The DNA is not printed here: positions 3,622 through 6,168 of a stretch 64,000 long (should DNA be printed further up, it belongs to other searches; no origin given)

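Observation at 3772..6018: PolB homologue retaining the fold but losing key carboxylates (ExoII, ExoIII, first Asp of motif C) and motif-B Asn/Ser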

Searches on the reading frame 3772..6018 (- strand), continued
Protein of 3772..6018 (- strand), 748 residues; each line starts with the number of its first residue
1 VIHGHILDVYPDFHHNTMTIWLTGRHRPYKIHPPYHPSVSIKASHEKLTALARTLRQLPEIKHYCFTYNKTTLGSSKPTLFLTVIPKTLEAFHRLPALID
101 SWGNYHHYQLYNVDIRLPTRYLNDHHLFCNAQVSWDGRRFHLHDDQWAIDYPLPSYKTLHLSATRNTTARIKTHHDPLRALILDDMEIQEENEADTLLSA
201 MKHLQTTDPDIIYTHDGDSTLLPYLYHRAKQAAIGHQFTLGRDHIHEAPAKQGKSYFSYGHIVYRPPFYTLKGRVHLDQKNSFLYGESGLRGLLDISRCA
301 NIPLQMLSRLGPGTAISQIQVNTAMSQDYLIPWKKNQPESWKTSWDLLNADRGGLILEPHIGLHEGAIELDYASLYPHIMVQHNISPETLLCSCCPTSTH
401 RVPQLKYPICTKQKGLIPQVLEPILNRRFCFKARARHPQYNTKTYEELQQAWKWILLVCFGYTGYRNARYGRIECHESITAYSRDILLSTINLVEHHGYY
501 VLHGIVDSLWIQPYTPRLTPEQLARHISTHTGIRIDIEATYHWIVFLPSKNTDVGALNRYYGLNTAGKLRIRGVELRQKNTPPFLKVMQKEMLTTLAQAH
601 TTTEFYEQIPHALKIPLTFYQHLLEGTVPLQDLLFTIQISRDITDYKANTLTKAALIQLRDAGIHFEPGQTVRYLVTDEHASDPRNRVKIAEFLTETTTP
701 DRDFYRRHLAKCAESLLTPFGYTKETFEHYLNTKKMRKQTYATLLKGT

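Call 29: find_encoding_contigs(protein=P0114, flank=6000, max_places=2)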
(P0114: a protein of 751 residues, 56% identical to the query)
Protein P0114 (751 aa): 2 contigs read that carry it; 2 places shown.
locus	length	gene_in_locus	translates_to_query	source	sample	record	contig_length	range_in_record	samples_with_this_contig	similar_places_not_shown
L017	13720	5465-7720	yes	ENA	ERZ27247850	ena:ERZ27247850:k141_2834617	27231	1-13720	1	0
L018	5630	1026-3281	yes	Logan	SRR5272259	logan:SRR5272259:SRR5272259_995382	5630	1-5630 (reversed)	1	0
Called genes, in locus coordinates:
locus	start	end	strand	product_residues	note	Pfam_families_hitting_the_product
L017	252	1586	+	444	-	PF05048:NosD, PF13229:Beta_helix (weak), PF05048:NosD, PF13229:Beta_helix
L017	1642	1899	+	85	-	-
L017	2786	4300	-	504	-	-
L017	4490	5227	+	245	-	PF08423:Rad51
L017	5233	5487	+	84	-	PF26485:DUF8156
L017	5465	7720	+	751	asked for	PF00136:DNA_pol_B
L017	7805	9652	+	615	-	PF01364:Peptidase_C25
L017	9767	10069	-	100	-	PF00428:Ribosomal_60s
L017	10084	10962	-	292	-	PF00466:Ribosomal_L10, PF17777:RL10P_insert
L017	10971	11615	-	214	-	PF00687:Ribosomal_L1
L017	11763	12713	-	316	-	PF26553:PDDEXK_19, PF01381:HTH_3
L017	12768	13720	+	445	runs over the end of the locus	PF22641:TiaS_TCKD, PF08489:TiaS_FLD, PF01336:tRNA_anti-codon (weak), PF23783:Zn_ribbon_TiaS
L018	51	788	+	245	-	PF08423:Rad51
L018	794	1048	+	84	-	PF26485:DUF8156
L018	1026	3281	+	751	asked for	PF00136:DNA_pol_B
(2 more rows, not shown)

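Call 33: search_solved_structures(query=A1, max_evalue=1e-10, show_alignments=2)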
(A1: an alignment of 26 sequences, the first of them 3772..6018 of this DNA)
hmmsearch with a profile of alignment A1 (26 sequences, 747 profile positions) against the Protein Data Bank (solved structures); distinct sequences matched with E-value up to 1e-10: 80 (the best 60 are shown).
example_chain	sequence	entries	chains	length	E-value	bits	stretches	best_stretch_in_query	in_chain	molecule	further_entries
4fm2_A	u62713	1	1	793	5.2e-60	206.8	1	298-731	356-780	DNA polymerase 1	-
4flt_A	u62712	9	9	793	1.5e-59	205.2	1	301-731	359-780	DNA polymerase 1 | Pyrococcus abyssi B family DNA polymerase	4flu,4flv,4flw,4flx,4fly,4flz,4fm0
2jgu_A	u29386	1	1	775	5e-58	200.2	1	293-730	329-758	DNA POLYMERASE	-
6wya_A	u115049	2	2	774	1.5e-57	198.6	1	298-730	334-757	DNA polymerase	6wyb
5mdn_A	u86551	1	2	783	2.3e-57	198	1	353-709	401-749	DNA polymerase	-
1wns_A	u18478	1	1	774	7.4e-57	196.3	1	298-730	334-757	DNA POLYMERASE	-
3a2f_A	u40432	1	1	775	8.2e-57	196.2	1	293-730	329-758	DNA polymerase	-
4k8z_A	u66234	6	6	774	8.8e-57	196.1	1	298-730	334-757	DNA polymerase | DNA polymerase,DNA polymerase,DNA polymerase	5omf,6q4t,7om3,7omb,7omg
1wn7_A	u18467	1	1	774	2.5e-56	194.6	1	298-730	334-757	Family B DNA Polymerase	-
4ahc_A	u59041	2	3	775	3.2e-56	194.2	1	294-730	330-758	DNA POLYMERASE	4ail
5vu5_A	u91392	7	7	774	1.1e-55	192.4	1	298-730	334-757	DNA polymerase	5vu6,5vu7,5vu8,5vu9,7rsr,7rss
2xhb_A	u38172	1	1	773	1.7e-55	191.8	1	298-730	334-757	DNA POLYMERASE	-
2vwj_A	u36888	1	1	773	1.8e-55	191.8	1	298-730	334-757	DNA POLYMERASE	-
2vwk_A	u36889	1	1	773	1.9e-55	191.7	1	298-730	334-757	DNA POLYMERASE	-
1tgo_A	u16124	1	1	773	4.3e-55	190.5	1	298-730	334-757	PROTEIN (THERMOSTABLE B DNA POLYMERASE)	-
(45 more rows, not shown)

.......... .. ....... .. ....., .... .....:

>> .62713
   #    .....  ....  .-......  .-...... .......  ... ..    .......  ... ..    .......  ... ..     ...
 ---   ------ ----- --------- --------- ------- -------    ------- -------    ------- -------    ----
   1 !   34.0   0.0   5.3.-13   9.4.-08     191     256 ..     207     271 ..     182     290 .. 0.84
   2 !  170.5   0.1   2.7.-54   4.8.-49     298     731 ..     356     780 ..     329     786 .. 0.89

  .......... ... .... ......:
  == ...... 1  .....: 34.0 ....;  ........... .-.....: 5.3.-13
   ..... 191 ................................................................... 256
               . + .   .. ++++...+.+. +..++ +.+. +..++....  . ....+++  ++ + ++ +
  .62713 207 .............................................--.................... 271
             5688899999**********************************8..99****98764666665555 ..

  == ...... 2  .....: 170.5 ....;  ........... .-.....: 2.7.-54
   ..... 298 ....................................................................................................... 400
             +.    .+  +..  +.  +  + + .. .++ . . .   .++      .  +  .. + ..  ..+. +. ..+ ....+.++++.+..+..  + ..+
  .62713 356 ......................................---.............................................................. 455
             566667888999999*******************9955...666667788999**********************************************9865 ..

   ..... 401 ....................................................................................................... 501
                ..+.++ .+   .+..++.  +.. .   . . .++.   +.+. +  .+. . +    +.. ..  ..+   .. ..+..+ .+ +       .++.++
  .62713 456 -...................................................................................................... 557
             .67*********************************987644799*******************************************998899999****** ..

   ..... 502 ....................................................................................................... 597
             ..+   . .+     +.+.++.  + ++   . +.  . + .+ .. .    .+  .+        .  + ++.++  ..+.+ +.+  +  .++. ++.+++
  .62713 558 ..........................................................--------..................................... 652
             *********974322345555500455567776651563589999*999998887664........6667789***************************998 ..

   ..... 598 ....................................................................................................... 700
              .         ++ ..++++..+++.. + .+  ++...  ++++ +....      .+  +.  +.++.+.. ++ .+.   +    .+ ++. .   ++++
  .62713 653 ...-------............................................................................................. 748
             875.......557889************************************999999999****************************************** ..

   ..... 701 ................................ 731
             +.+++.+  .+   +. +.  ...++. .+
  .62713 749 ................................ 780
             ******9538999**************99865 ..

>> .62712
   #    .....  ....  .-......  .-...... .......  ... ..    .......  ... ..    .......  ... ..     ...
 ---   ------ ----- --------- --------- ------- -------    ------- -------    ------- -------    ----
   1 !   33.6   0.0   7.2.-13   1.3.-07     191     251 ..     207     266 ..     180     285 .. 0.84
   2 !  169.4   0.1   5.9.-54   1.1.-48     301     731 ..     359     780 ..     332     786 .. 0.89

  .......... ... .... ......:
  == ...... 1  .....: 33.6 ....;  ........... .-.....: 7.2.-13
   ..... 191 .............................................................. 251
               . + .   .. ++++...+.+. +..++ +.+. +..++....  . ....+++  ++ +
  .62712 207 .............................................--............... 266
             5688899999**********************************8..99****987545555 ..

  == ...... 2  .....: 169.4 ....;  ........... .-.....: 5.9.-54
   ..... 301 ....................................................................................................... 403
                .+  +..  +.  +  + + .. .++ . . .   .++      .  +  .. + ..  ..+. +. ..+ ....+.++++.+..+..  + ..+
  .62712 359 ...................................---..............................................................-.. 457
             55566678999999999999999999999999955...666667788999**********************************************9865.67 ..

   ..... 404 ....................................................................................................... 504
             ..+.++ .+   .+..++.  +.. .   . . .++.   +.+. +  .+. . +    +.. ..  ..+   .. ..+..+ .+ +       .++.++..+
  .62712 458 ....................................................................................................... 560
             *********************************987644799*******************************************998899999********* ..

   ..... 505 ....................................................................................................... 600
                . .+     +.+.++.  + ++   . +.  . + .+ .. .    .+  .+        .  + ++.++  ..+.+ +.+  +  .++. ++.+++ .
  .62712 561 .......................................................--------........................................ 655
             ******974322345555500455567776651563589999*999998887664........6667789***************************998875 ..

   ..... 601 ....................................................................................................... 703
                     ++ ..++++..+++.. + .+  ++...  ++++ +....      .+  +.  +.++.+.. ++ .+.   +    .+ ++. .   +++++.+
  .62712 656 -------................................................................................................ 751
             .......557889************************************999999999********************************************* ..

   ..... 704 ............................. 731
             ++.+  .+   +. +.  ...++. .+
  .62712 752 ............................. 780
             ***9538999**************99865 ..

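Call 36: search_protein_representatives(protein=window:3772-6018:-)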
Query: 748 residues. Proteins with E-value up to 0.001 (for the whole library): 4738; up to 1e-10: 2023; up to 1e-30: 738. The best 150 are listed.
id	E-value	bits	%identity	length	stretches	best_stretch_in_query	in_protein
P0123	2.6e-263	892.4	52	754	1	3-747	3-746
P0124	3.6e-198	677.0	57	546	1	197-730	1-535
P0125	4.9e-194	663.3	44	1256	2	3-464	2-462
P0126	3.1e-181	621.0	43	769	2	185-724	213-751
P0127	5.2e-179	613.6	43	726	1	3-725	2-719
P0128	1.5e-176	605.5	41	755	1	3-731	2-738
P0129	5.8e-176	603.6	43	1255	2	1-461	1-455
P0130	8.0e-176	603.1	43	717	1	6-737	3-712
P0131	6.6e-175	600.1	44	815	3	251-731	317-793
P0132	1.4e-174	599.0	42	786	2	246-735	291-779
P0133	8.4e-171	586.5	40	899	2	3-460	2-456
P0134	1.9e-170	585.3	43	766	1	3-728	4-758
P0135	6.6e-169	580.2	42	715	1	6-736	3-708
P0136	9.9e-168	576.3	41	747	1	35-726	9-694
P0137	5.6e-160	550.7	42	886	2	18-461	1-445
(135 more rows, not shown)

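Call 38: search_protein_families(library=pfam, proteins=[L014:5226-5987:+, L014:8204-8665:+, L014:8752-9039:+, L014:2861-3103:+, L014:3119-3682:+], max_evalue=0.01)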
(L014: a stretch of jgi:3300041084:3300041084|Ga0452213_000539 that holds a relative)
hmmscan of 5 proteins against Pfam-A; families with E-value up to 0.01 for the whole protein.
L014:5226-5987:+ (253 aa): 1 family
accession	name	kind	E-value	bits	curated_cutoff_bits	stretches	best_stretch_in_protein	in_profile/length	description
PF08423.17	Rad51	-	1.1e-08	35.2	22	1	29-187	6-173/244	Rad51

L014:8204-8665:+ (153 aa): 0 families

L014:8752-9039:+ (95 aa): 0 families

L014:2861-3103:+ (80 aa): 2 families
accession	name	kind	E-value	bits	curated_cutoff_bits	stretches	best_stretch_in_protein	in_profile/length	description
PF05763.18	DUF835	-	0.00099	19.3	33.1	1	9-60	74-125/136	Protein of unknown function (DUF835)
PF06745.19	ATPase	-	0.0066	16.3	26.6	1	10-62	118-168/231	KaiC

L014:3119-3682:+ (187 aa): 0 families

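Call 42: find_related_loci(query=A1, collection=metagenome_contigs, flank=3500)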
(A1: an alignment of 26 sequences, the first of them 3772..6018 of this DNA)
Query A1 (748 aa) in metagenome_contigs; peptide patterns used: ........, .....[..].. (x = any residue, [..] = any of these).
397 stretches matched a pattern; 332 encode a relative of the query (tblastn E <= 1e-3); the best 80 are kept; 80 distinct loci.
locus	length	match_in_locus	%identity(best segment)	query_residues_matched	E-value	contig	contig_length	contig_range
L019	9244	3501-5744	57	1-747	0e+0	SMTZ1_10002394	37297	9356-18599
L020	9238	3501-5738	57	1-745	0e+0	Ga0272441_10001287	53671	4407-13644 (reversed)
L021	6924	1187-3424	57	1-745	0e+0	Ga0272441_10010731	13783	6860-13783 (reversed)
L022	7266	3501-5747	55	1-745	0e+0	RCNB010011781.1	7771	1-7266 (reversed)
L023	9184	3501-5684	58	1-725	0e+0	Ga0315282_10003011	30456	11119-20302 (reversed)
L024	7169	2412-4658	55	1-745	0e+0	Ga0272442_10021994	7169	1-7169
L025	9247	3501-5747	56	1-747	0e+0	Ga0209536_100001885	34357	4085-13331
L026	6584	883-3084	57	1-731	0e+0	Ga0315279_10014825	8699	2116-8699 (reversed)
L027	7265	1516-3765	55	1-748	0e+0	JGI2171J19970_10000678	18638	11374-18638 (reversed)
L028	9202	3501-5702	57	1-731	0e+0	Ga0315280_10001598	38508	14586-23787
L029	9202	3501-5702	58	1-731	0e+0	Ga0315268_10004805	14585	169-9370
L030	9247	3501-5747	56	1-747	0e+0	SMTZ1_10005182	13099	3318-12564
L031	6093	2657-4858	58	1-731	0e+0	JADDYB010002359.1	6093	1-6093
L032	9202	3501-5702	57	1-731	0e+0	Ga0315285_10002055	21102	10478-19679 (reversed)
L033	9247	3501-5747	55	1-747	0e+0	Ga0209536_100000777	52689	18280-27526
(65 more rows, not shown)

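Call 53: find_encoding_contigs(protein=P0045, flank=5000, max_places=2)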
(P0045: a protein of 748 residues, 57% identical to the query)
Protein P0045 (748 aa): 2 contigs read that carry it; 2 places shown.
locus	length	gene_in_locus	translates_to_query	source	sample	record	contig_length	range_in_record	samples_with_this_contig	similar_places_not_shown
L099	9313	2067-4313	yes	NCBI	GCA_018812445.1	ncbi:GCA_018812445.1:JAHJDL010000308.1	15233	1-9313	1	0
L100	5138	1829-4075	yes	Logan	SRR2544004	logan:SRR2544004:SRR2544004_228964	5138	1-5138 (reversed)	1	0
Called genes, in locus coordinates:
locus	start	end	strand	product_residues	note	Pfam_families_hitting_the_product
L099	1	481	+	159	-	PF06745:ATPase, PF23442:DUF7125 (weak)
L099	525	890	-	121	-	PF12646:DUF3783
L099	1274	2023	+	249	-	PF08423:Rad51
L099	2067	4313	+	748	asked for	PF03104:DNA_pol_B_exo1, PF00136:DNA_pol_B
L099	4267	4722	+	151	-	-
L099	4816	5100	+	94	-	-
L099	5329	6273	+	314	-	PF00633:HHH (faint), PF14520:HHH_5, PF00154:RecA_N, PF08423:Rad51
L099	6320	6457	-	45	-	-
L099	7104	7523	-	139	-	PF01894:YjbQ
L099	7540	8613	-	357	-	PF00082:Peptidase_S8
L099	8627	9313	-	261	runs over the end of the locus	PF00175:NAD_binding_1 (weak), PF10418:DHODB_Fe-S_bind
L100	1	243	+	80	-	?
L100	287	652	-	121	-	PF12646:DUF3783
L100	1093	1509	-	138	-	-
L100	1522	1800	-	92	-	-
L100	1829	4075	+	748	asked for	PF03104:DNA_pol_B_exo1, PF00136:DNA_pol_B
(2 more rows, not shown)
